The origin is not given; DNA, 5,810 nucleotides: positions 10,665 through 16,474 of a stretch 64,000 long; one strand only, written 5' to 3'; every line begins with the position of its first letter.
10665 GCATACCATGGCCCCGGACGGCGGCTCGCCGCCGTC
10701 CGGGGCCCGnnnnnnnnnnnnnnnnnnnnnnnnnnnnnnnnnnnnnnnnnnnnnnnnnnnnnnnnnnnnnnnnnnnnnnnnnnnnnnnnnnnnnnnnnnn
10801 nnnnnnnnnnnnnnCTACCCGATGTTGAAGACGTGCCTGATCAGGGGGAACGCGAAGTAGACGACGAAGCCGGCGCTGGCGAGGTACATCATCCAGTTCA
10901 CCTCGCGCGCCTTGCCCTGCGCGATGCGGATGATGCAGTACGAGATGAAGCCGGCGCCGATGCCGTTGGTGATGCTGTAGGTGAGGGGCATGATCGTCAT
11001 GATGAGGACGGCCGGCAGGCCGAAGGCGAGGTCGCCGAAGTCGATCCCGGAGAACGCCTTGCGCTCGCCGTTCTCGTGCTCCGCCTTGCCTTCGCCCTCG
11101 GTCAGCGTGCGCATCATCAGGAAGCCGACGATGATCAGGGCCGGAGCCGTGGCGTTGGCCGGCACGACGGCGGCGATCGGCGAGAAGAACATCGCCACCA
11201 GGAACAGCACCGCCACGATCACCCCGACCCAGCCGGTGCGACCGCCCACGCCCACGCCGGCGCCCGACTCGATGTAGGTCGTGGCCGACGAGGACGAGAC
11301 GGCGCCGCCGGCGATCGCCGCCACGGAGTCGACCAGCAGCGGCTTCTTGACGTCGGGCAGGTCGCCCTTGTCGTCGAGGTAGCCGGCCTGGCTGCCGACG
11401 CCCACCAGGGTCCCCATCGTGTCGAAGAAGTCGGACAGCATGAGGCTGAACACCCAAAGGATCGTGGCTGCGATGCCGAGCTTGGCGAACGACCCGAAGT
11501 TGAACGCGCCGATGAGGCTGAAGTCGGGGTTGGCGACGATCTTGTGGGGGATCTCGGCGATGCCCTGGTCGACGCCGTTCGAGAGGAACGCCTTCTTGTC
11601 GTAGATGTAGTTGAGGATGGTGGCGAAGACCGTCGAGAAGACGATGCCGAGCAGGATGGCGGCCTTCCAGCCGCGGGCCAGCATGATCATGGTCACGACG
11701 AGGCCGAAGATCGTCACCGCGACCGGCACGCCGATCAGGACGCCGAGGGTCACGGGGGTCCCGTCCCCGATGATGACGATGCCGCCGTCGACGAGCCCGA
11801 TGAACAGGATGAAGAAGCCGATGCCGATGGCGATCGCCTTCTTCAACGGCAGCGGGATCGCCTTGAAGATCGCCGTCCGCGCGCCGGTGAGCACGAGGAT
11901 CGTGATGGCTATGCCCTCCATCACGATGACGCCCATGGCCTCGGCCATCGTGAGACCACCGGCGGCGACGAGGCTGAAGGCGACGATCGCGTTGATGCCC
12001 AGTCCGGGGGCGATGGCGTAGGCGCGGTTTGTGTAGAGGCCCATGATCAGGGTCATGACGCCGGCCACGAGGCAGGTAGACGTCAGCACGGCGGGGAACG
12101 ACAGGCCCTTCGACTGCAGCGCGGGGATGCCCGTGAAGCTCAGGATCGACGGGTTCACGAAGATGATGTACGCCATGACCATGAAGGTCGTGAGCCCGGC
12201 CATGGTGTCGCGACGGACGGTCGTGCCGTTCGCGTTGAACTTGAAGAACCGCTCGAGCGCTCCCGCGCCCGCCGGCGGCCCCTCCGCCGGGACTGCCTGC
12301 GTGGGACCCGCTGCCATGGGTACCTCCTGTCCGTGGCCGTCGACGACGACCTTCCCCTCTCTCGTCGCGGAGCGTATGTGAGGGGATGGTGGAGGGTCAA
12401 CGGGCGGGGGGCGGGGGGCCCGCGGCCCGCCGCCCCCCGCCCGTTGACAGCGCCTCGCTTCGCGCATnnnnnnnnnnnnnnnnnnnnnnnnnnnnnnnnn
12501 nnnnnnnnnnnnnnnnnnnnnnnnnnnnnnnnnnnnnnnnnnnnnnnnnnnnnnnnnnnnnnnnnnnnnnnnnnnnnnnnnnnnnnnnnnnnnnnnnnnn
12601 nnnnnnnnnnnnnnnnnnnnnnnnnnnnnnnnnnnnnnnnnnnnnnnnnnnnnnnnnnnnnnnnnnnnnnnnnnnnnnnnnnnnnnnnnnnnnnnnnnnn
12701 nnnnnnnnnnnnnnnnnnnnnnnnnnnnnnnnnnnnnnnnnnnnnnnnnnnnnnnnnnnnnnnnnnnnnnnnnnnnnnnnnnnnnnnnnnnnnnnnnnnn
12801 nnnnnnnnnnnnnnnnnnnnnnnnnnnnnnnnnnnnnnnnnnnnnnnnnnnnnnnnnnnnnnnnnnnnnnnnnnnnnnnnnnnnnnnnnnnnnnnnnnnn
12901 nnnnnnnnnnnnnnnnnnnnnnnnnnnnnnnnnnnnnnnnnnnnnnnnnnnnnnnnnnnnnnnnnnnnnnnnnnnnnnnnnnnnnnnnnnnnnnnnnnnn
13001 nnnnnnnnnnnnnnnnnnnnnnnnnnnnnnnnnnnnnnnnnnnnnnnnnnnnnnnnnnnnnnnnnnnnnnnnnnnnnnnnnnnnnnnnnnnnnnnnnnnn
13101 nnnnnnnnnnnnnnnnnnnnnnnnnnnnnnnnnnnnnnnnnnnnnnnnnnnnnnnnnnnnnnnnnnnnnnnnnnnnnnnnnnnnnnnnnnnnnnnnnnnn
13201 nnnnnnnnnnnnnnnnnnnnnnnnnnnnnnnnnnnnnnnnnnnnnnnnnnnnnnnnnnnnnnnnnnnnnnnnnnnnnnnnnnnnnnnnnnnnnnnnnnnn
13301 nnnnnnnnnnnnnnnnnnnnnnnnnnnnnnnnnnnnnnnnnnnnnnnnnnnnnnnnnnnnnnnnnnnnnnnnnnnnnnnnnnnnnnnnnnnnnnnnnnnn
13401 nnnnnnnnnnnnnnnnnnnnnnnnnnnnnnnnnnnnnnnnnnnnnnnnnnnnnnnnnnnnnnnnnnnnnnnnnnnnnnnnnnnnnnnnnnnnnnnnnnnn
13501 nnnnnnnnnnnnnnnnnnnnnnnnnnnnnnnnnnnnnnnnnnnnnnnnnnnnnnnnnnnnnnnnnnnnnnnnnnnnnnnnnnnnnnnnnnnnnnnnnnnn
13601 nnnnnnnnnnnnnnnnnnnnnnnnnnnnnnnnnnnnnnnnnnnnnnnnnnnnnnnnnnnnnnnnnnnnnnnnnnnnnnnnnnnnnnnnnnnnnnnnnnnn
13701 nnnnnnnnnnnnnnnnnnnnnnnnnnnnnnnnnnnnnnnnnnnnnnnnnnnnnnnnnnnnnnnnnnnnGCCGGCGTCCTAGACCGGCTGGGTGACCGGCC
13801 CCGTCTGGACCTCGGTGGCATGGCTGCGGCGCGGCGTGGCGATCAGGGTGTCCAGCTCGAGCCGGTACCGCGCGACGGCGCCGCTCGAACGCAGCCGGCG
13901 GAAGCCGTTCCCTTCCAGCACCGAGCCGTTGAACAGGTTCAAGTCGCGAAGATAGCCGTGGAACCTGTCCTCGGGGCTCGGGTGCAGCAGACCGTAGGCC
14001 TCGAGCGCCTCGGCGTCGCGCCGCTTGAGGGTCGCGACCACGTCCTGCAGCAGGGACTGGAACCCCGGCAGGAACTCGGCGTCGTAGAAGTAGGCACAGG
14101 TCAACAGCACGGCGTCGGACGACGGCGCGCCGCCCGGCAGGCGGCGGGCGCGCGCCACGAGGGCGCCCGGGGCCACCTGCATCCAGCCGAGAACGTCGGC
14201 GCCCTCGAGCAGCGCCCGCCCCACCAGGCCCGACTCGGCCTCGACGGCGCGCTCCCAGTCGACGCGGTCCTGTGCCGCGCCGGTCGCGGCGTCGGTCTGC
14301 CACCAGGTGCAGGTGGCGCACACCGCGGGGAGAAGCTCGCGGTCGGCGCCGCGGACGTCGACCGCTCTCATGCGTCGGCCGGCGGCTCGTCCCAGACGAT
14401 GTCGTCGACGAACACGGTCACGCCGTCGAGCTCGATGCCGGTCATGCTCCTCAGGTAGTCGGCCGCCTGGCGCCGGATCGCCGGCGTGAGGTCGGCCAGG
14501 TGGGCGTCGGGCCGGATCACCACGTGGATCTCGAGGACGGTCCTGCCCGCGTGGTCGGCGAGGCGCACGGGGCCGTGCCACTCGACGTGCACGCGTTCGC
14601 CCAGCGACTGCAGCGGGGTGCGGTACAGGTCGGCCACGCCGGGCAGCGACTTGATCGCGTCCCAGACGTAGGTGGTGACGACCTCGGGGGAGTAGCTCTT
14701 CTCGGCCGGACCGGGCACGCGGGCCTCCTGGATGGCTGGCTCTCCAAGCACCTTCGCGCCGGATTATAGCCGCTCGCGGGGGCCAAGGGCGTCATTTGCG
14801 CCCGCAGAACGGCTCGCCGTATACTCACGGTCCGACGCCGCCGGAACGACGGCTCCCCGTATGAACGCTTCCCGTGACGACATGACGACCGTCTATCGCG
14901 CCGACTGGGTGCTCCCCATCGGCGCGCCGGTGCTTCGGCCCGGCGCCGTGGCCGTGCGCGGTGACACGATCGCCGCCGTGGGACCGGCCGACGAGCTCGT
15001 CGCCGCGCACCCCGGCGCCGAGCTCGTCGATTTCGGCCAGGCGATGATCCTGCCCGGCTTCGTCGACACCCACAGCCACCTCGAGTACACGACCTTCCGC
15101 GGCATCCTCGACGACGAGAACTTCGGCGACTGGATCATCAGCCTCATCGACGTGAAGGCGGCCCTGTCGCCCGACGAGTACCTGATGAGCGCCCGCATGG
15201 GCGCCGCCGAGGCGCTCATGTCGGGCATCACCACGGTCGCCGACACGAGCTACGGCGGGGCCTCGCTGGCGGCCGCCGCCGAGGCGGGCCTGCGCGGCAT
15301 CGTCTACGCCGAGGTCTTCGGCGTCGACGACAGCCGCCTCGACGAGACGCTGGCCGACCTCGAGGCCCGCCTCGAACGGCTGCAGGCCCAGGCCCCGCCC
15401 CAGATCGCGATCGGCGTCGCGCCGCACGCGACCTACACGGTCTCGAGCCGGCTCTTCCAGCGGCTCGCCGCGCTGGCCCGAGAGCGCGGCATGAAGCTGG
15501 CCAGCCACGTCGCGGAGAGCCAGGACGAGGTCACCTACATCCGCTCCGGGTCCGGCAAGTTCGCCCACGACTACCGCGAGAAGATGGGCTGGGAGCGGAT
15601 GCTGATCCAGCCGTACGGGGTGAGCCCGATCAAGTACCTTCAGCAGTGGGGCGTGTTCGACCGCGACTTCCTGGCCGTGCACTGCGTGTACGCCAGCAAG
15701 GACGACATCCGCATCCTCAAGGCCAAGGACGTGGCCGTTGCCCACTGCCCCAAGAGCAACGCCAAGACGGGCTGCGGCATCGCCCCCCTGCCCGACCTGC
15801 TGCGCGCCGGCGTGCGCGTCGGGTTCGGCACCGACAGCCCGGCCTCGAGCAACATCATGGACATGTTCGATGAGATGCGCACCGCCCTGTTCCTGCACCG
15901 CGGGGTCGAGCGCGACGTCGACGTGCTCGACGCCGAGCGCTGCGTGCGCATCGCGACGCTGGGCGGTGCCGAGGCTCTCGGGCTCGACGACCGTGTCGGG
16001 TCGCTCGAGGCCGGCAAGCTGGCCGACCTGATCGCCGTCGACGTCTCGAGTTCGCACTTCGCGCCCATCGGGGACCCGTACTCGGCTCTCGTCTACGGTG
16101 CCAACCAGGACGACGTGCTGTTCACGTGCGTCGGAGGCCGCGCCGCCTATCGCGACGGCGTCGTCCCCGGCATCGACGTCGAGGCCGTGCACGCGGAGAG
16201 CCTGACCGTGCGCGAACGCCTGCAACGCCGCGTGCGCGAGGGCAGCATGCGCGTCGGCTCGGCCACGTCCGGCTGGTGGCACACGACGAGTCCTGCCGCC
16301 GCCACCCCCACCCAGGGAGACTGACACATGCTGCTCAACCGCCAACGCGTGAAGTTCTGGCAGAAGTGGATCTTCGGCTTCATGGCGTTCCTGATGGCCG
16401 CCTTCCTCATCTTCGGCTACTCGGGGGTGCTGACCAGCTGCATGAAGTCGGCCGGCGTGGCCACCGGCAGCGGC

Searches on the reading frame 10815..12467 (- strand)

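Call 34: search_protein_families(library=pfam, proteins=[window:10815-12467:-], max_evalue=0.0001)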
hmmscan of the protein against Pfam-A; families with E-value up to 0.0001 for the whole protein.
window:10815-12467:- (550 aa): 1 family
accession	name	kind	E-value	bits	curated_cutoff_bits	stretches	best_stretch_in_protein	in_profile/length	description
PF00860.26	Xan_ur_permease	-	4.6e-32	111.6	27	1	89-453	5-354/389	Permease family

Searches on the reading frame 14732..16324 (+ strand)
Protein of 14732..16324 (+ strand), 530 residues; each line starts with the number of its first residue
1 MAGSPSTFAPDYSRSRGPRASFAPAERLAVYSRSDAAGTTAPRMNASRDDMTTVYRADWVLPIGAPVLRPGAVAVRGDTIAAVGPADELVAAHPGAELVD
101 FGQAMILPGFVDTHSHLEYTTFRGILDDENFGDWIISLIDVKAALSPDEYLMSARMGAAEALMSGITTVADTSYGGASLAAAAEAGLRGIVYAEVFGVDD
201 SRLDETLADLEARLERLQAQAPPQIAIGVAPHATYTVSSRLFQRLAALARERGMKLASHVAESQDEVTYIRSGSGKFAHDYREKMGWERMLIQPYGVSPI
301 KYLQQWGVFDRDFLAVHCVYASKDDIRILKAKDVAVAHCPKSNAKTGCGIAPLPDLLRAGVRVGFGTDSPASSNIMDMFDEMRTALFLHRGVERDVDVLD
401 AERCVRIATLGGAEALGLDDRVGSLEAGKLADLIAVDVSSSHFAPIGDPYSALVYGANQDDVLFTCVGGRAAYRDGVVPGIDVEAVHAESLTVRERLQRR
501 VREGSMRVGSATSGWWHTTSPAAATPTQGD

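Call 34: search_protein_families(library=pfam, proteins=[window:14732-16324:+], max_evalue=0.0001)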
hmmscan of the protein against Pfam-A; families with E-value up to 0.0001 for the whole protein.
window:14732-16324:+ (530 aa): 3 families
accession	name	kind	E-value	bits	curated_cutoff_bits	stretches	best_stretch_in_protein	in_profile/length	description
PF01979.26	Amidohydro_1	-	1e-64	219.5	25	1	105-470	1-343/345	Amidohydrolase family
PF07969.17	Amidohydro_3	-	2e-20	74.2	29.7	1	304-438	300-446/472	Amidohydrolase family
PF22039.1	HUTI_composite_bact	-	8.9e-10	38.4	25.5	1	71-96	1-26/26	Imidazolonepropionase-like composite domain, bacteria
